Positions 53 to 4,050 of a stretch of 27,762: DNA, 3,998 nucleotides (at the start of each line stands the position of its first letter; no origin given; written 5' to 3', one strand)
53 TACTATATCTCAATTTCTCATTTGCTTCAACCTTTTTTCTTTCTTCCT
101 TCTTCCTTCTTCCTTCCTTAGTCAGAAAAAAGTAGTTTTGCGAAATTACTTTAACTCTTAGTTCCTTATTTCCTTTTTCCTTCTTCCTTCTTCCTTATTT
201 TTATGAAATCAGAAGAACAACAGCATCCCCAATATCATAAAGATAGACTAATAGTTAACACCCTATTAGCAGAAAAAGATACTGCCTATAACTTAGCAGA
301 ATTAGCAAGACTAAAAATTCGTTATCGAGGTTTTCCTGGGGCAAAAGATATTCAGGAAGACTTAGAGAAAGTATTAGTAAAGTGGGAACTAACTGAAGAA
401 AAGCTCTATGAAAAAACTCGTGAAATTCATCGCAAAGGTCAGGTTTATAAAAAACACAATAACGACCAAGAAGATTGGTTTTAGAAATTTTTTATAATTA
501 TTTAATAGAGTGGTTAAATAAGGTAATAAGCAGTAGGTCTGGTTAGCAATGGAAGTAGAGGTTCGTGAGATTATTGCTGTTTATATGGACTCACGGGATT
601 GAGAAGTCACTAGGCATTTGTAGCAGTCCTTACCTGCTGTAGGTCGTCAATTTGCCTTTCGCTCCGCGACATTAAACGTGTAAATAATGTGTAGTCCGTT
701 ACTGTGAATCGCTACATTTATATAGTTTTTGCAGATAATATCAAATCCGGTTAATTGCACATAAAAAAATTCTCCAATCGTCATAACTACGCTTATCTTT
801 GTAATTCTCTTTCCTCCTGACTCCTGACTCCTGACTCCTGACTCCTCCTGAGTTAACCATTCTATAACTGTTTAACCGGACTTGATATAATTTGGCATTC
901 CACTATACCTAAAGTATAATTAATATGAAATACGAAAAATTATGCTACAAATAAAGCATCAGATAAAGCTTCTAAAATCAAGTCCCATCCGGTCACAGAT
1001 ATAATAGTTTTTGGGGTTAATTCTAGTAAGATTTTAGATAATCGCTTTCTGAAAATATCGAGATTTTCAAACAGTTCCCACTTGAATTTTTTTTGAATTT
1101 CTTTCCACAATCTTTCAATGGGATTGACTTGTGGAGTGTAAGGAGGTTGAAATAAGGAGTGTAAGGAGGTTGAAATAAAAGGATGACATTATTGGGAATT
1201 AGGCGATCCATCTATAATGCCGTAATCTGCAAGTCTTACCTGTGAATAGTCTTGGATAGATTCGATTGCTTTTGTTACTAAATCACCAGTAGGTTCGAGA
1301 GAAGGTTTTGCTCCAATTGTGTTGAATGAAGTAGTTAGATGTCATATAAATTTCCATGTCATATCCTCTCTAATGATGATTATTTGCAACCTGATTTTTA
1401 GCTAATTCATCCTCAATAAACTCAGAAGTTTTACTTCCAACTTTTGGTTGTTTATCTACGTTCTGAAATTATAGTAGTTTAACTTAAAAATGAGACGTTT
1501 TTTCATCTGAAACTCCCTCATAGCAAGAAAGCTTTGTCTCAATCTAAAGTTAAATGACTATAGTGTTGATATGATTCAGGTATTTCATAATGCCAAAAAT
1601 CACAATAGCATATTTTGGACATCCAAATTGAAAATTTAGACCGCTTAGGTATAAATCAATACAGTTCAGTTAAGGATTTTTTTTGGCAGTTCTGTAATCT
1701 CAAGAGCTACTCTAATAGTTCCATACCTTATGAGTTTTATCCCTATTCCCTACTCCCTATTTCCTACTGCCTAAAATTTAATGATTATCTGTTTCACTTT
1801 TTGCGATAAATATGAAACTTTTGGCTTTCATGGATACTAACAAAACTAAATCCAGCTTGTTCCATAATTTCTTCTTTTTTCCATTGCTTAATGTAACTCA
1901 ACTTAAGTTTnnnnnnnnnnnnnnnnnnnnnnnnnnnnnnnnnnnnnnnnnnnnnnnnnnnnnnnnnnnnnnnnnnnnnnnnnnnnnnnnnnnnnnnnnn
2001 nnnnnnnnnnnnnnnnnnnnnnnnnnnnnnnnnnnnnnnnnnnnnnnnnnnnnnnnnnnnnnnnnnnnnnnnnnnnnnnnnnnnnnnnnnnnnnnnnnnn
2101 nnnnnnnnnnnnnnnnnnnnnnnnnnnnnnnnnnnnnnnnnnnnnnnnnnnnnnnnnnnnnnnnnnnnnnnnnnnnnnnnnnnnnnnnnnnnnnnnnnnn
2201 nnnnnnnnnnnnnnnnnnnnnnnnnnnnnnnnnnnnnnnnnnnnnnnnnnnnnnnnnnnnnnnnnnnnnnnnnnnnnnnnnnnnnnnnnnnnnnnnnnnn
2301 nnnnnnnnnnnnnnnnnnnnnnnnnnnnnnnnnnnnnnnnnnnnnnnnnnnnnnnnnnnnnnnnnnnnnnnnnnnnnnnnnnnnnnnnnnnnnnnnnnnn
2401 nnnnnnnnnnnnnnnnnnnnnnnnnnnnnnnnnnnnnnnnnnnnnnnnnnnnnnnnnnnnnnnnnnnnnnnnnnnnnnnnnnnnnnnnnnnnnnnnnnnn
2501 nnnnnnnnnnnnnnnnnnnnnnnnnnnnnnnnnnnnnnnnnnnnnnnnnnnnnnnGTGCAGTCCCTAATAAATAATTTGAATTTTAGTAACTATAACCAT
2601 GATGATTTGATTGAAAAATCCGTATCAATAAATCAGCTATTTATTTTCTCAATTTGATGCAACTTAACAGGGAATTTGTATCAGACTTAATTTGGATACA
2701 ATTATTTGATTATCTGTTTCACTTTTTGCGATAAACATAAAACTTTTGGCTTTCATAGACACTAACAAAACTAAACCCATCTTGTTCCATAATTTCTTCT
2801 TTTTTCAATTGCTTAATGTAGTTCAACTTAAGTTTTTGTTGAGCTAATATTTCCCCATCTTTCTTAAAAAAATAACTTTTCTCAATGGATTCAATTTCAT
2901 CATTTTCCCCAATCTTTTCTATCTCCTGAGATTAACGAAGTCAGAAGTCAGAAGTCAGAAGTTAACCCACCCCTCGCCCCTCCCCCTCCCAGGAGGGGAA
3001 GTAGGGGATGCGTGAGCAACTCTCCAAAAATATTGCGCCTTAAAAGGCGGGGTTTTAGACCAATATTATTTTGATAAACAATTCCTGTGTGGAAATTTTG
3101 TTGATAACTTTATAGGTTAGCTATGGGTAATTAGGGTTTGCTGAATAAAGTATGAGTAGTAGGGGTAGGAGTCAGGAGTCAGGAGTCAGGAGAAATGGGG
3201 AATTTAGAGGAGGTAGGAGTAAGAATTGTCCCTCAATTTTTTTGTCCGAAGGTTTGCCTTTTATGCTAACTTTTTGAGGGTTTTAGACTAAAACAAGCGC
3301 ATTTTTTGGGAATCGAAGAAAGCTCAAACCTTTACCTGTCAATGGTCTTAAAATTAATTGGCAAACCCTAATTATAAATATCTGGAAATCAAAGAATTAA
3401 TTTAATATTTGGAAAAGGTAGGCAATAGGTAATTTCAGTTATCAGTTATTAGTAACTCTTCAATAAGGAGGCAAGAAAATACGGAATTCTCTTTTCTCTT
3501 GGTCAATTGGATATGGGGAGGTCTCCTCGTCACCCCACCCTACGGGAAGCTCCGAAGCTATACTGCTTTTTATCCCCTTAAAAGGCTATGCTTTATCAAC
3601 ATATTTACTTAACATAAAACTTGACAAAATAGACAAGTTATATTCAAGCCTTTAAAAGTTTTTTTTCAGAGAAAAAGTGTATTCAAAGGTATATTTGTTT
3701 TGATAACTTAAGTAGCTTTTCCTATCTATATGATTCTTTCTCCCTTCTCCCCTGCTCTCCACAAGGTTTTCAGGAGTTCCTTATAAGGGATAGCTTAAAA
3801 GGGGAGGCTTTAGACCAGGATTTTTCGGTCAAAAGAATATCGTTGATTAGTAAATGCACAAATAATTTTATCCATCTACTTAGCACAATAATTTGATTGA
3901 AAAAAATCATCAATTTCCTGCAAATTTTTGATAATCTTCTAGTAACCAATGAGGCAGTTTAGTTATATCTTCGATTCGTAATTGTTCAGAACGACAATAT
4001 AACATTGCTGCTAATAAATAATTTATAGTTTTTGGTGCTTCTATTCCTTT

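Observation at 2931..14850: The glycan locus is bracketed by inverted copies of a ~140-bp MITE, and the giant gene by direct copies of a second composite MITE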

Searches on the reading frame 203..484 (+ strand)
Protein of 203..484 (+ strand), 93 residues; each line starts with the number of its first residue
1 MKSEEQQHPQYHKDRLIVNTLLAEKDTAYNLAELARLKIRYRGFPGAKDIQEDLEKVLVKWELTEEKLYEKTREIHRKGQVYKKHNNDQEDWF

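Call 75: find_encoding_contigs(protein=window:203-484:+, flank=10000, max_places=10)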
Protein window:203-484:+ (93 aa): 6 contigs read that carry it; 2 places shown.
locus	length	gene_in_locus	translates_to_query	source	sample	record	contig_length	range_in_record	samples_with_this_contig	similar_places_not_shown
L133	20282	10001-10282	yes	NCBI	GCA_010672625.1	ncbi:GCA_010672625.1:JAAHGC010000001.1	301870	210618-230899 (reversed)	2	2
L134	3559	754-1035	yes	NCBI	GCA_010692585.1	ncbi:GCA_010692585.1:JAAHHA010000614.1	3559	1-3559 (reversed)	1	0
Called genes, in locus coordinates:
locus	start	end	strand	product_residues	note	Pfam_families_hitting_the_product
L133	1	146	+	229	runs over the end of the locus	-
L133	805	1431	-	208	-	PF02570:CbiC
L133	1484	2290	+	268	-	PF09423:PhoD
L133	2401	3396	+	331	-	-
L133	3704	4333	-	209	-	PF00005:ABC_tran, PF13304:AAA_21, PF02463:SMC_N (weak)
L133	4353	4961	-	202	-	PF02452:PemK_toxin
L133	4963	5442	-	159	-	PF13274:SocA_Panacea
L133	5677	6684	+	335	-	PF13428:TPR_14 (faint), PF25062:ARM_TT21_N (faint), PF00515:TPR_1 (faint), PF07719:TPR_2 (faint), PF14559:TPR_19 (faint)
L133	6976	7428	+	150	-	PF12049:DUF3531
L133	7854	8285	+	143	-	PF00293:NUDIX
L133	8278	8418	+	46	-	PF11533:AtzH-like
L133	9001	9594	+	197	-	-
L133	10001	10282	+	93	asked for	PF11691:DUF3288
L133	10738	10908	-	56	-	-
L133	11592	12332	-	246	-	PF13649:Methyltransf_25, PF13847:Methyltransf_31 (weak), PF08241:Methyltransf_11, PF08242:Methyltransf_12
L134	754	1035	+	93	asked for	PF11691:DUF3288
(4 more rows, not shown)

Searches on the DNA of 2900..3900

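Call 63: search_rna_families(source=window, start=2900, end=3900, threshold=evalue, max_evalue=1)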
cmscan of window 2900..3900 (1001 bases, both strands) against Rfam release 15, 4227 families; matches with E-value up to 1: 1.
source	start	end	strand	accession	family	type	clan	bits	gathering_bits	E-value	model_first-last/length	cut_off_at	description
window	3309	3430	+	RF01459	rliE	Gene; sRNA;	-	20.4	90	0.97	1-222/222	no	Listeria sRNA rliE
